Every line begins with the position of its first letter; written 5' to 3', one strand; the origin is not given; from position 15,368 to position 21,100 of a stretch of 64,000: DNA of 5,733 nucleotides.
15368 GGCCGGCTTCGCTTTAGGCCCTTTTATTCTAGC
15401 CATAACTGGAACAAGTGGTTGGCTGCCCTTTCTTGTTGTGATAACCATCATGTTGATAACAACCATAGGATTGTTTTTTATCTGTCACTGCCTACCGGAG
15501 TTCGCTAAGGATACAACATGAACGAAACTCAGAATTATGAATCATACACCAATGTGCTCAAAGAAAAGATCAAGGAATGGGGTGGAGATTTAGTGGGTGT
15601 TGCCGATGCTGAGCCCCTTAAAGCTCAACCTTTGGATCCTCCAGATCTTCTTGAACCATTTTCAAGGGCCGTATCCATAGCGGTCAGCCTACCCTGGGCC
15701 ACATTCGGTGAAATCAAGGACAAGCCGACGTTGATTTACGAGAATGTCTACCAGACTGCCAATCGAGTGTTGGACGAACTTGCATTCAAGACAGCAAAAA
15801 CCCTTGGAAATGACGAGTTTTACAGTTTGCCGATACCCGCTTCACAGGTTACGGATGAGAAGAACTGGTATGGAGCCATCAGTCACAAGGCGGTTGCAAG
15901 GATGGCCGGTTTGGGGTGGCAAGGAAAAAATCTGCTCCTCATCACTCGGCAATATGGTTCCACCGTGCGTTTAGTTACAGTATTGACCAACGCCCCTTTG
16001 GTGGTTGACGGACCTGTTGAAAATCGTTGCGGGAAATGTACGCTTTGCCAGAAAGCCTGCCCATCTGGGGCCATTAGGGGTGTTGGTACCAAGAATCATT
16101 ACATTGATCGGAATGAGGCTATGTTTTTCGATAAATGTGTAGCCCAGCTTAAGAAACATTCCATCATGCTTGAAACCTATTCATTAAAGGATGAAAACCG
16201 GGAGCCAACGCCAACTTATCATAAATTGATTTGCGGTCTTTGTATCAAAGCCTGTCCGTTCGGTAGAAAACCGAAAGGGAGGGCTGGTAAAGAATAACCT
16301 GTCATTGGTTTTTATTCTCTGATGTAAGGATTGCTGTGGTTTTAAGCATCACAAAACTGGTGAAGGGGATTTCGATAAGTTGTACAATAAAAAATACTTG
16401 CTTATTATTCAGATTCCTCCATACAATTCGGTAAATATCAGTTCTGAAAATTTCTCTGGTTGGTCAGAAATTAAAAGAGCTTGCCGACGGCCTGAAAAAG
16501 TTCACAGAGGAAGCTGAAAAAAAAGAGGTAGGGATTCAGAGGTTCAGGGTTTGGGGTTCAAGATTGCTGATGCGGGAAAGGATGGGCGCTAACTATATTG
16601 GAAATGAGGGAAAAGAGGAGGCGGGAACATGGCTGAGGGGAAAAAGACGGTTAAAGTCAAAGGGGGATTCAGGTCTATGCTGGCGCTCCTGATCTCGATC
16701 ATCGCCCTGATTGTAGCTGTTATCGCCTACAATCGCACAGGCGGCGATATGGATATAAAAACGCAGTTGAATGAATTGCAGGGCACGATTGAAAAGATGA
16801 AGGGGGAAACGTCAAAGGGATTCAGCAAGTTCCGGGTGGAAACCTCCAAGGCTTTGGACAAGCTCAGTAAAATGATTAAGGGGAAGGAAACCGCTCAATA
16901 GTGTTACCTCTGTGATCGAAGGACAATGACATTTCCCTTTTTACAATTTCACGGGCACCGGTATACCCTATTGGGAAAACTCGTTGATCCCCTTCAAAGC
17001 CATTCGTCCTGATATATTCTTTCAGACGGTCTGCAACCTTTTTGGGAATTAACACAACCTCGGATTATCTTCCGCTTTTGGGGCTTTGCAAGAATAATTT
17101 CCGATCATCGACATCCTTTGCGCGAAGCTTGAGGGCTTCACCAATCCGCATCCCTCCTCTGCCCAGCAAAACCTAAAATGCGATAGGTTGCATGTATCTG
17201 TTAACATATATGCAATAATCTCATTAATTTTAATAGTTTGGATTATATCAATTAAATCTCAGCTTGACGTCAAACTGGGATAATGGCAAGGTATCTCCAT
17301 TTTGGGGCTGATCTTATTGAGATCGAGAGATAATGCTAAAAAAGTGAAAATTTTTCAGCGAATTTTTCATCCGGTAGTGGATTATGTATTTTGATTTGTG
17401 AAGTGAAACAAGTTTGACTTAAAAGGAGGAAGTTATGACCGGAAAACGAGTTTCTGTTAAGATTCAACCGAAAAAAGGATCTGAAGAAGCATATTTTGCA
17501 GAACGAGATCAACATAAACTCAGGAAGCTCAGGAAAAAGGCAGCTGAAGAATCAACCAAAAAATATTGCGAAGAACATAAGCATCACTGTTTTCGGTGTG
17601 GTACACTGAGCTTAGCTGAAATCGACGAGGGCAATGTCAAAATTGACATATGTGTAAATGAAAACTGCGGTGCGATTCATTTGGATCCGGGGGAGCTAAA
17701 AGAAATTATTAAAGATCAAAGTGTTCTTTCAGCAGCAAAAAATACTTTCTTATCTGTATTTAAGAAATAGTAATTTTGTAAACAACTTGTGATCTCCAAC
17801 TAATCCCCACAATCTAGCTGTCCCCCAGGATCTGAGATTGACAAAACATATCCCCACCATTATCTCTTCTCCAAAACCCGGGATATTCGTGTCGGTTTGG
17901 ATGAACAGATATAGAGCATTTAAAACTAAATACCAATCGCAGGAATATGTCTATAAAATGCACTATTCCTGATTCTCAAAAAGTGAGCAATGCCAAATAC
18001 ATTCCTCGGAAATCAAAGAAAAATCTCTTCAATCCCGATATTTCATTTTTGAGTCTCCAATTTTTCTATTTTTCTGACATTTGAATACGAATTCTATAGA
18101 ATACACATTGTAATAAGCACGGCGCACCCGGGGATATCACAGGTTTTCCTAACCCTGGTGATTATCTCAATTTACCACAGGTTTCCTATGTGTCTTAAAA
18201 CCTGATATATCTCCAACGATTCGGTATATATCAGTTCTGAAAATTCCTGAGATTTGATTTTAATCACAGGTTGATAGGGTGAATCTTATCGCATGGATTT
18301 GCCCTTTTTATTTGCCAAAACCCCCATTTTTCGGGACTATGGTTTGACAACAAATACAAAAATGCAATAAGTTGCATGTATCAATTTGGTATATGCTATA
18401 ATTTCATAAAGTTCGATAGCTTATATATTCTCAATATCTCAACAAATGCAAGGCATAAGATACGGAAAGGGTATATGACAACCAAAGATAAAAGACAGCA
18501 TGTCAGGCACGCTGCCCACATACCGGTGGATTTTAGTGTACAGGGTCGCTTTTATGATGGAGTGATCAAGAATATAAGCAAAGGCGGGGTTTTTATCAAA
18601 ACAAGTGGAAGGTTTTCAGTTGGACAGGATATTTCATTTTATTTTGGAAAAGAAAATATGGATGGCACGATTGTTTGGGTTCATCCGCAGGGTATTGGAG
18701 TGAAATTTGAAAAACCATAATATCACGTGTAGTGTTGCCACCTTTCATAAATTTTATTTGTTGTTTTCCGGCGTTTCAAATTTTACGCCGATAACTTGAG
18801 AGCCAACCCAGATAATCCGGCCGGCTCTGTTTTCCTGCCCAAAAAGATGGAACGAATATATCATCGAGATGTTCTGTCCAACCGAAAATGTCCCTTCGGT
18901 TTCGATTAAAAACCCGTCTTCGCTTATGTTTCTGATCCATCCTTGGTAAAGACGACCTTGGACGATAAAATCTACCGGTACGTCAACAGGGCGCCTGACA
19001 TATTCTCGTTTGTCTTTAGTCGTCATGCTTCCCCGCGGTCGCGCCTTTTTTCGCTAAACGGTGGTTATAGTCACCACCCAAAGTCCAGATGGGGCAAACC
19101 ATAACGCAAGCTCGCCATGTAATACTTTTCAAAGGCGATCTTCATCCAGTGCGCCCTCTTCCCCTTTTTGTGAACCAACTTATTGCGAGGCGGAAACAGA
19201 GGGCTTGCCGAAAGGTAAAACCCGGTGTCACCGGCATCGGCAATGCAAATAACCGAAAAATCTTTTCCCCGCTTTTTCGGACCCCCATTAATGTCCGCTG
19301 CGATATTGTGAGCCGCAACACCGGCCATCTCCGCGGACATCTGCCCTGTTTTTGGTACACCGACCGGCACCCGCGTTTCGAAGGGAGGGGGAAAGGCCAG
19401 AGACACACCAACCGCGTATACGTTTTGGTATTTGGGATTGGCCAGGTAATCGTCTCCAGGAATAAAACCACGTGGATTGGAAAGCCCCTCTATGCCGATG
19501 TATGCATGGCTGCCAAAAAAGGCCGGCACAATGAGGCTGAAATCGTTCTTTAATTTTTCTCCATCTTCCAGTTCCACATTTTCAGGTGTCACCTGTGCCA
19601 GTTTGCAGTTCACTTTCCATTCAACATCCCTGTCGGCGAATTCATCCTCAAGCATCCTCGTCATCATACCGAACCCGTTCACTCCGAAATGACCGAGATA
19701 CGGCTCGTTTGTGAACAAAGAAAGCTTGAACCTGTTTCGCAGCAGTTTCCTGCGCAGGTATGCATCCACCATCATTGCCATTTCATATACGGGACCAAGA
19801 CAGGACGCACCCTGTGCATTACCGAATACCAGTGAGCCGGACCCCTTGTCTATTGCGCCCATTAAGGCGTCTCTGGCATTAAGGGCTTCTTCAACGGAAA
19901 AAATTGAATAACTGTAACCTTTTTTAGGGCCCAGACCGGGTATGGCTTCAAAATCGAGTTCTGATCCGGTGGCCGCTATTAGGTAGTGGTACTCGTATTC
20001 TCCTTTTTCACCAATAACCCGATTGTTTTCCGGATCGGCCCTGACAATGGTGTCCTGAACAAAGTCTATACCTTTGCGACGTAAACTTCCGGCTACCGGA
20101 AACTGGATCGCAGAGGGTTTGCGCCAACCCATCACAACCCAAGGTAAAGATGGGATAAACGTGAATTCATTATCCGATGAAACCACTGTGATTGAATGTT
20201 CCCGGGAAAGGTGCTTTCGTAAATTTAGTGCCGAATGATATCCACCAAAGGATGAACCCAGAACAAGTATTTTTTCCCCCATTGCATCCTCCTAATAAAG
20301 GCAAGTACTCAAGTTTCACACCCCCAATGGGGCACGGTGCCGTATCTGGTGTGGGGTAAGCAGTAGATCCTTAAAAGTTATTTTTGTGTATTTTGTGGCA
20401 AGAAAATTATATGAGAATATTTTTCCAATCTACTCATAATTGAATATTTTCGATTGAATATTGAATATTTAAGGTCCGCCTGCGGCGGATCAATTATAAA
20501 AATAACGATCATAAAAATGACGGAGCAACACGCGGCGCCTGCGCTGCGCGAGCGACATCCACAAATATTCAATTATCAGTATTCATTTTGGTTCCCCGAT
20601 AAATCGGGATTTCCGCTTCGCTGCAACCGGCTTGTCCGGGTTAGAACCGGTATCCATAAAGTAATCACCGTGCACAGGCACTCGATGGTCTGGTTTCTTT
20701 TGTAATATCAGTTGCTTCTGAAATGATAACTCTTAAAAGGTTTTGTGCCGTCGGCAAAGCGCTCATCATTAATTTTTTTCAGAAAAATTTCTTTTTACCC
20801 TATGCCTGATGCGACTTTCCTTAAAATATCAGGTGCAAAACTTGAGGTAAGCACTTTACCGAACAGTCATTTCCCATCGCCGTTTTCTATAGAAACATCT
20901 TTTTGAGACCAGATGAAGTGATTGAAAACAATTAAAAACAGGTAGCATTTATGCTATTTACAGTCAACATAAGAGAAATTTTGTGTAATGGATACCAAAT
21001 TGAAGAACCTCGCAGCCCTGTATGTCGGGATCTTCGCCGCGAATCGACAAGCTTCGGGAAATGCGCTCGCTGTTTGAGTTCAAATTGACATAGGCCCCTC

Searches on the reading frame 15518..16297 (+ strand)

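Call 61: search_protein_families(library=pfam, proteins=[window:15518-16297:+], max_evalue=0.00001)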
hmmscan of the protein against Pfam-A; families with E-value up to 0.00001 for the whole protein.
window:15518-16297:+ (259 aa): 2 families
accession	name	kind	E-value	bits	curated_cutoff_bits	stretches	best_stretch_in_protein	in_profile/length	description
PF13484.11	Fer4_16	-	1.2e-07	32.8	30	1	170-248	1-65/66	4Fe-4S double cluster binding domain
PF00037.32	Fer4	-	4.5e-06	26.7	21.1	0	168-187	5-24/24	4Fe-4S binding domain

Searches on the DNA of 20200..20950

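Call 21: search_rna_families(source=window, start=20200, end=20950, threshold=evalue, max_evalue=5)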
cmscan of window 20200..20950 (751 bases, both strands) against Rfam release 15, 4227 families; matches with E-value up to 5: 1.
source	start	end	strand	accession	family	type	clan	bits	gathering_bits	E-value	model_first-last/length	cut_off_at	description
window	20594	20697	+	RF02233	sX14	Gene; sRNA;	-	15.3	80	3.1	1-92/92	no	Xanthomonas sRNA sX14/Xoo3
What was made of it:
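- On Rfam RNA families: Nothing credible appeared at E<=5 in 20200-20950 (call 21).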
